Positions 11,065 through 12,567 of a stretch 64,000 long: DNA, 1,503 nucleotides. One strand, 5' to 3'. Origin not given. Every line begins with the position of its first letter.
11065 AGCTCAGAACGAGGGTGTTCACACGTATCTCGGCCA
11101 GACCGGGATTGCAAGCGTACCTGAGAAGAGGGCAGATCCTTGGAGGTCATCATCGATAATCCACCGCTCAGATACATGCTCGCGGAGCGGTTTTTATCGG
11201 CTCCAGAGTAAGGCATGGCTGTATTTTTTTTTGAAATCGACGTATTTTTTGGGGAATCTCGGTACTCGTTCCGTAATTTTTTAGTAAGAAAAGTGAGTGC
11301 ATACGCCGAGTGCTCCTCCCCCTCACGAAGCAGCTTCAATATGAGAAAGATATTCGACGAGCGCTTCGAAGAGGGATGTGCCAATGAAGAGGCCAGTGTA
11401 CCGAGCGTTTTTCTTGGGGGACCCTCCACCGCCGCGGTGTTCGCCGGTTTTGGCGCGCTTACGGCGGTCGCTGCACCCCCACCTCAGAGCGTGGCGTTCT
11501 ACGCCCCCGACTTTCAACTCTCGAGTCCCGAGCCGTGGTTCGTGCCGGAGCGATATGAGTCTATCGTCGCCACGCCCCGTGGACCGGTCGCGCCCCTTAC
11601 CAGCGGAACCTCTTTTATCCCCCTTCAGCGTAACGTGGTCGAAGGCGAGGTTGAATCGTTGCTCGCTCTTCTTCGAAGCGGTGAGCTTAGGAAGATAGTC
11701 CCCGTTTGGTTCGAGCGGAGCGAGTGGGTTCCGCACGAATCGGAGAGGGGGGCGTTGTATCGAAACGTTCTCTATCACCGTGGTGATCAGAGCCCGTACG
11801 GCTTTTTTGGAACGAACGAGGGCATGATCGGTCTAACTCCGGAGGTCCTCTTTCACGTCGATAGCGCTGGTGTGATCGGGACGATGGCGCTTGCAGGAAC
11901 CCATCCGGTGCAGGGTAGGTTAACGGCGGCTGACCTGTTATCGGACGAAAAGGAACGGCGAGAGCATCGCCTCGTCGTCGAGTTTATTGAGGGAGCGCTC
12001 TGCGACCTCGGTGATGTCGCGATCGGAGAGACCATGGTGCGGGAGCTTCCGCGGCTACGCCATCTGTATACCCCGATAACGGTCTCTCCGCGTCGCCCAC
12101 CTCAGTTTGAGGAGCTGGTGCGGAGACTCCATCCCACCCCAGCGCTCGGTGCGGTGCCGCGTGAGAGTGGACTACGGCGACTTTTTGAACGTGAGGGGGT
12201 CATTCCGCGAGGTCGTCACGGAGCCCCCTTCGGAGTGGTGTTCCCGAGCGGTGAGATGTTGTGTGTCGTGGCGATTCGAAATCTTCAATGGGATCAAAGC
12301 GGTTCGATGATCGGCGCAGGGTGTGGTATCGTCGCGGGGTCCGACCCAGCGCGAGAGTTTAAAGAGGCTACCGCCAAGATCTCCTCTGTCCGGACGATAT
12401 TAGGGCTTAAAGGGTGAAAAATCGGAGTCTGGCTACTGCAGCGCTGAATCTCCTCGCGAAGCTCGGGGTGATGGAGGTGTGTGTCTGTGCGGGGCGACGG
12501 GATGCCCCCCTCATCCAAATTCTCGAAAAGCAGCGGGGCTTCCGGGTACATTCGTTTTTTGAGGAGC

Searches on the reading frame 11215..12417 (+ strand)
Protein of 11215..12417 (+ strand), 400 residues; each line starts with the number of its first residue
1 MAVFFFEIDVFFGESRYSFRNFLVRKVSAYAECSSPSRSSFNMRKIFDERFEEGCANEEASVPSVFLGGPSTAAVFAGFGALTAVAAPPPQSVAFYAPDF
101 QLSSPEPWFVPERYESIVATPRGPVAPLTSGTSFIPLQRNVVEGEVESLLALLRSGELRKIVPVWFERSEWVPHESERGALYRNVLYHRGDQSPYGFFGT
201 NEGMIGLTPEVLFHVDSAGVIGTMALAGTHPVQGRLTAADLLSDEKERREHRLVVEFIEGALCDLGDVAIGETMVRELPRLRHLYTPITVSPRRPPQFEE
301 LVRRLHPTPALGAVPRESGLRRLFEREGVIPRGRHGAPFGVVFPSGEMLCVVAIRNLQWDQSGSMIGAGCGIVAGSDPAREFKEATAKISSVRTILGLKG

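Call 16: search_protein_families(library=pfam, proteins=[window:11215-12417:+])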
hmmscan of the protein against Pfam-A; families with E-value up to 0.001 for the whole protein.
window:11215-12417:+ (400 aa): 1 family
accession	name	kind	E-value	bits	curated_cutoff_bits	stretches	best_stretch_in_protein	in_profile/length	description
PF00425.24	Chorismate_bind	-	3.8e-40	138.5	27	1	145-388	8-257/257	chorismate binding enzyme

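Call 76: list_cluster_members(proteins=[window:11215-12417:+, window:15500-15886:-, window:16661-18748:-, window:20371-21183:+, window:22079-23218:+, window:25489-25980:+])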
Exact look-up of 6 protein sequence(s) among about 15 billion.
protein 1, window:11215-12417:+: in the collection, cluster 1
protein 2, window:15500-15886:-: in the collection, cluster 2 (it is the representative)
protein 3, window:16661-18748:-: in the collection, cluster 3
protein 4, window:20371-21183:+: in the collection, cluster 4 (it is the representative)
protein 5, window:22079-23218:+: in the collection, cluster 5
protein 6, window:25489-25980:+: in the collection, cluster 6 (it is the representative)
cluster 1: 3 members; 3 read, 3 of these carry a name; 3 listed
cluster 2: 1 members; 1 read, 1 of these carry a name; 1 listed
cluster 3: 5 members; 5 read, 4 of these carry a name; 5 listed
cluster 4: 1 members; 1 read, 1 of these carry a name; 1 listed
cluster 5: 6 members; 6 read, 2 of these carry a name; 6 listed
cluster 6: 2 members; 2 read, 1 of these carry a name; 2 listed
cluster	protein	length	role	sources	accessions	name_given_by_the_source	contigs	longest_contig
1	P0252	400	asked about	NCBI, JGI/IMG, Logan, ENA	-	anthranilate/para-aminobenzoate synthase component I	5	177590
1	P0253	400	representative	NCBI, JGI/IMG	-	anthranilate/para-aminobenzoate synthase component I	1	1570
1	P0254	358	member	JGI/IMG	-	menaquinone-specific isochorismate synthase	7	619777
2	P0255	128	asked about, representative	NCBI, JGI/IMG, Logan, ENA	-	hypothetical protein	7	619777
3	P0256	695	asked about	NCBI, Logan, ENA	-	-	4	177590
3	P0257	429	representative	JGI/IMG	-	hypothetical protein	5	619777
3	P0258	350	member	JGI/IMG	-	hypothetical protein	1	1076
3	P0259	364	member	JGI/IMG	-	hypothetical protein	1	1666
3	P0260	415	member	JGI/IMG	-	hypothetical protein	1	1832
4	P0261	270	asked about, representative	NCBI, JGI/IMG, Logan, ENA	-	naphthoate synthase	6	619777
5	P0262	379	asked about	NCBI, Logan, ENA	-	-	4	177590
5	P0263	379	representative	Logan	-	-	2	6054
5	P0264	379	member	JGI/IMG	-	O-succinylbenzoic acid--CoA ligase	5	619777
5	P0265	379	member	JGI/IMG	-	O-succinylbenzoic acid--CoA ligase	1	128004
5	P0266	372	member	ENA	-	-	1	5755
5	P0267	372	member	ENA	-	-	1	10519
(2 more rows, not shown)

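Call 77: find_encoding_contigs(protein=P0265, flank=10000, max_places=3)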
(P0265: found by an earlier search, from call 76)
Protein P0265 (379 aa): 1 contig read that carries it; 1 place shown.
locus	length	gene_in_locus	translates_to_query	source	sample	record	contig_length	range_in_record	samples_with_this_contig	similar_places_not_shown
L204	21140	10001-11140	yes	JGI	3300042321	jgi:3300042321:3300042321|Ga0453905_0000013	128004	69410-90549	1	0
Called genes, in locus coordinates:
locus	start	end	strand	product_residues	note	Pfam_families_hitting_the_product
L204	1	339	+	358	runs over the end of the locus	PF00425:Chorismate_bind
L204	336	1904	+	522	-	PF02776:TPP_enzyme_N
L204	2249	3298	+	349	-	PF02016:Peptidase_S66, PF17676:Peptidase_S66C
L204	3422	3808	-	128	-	-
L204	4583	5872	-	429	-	-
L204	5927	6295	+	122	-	-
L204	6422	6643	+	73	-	-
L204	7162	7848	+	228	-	PF07866:DUF1653, PF00583:Acetyltransf_1 (weak), PF13673:Acetyltransf_10 (weak), PF13508:Acetyltransf_7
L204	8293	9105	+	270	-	PF00378:ECH_1, PF16113:ECH_2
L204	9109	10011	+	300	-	PF01040:UbiA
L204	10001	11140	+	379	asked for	PF00501:AMP-binding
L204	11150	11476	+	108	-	-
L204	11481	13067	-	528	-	-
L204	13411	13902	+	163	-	-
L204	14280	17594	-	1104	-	PF02811:PHP, PF07733:DNA_pol3_alpha, PF17657:DNA_pol3_finger, PF14579:HHH_6, PF01336:tRNA_anti-codon (faint)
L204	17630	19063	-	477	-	-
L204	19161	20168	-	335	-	-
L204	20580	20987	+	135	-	-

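Call 78: find_encoding_contigs(protein=P0267, flank=10000, max_places=3)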
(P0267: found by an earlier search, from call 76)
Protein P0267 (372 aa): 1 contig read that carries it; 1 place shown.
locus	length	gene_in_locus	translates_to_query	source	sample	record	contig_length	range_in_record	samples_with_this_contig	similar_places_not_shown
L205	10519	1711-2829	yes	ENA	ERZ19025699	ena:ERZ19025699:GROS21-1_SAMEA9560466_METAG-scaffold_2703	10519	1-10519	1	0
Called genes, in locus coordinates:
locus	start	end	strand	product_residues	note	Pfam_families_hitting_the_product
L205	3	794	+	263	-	?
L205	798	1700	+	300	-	PF01040:UbiA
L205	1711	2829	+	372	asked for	PF00501:AMP-binding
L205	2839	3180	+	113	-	-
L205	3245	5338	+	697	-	PF13231:PMT_2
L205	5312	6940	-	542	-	-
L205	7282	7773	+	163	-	-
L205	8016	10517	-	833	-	?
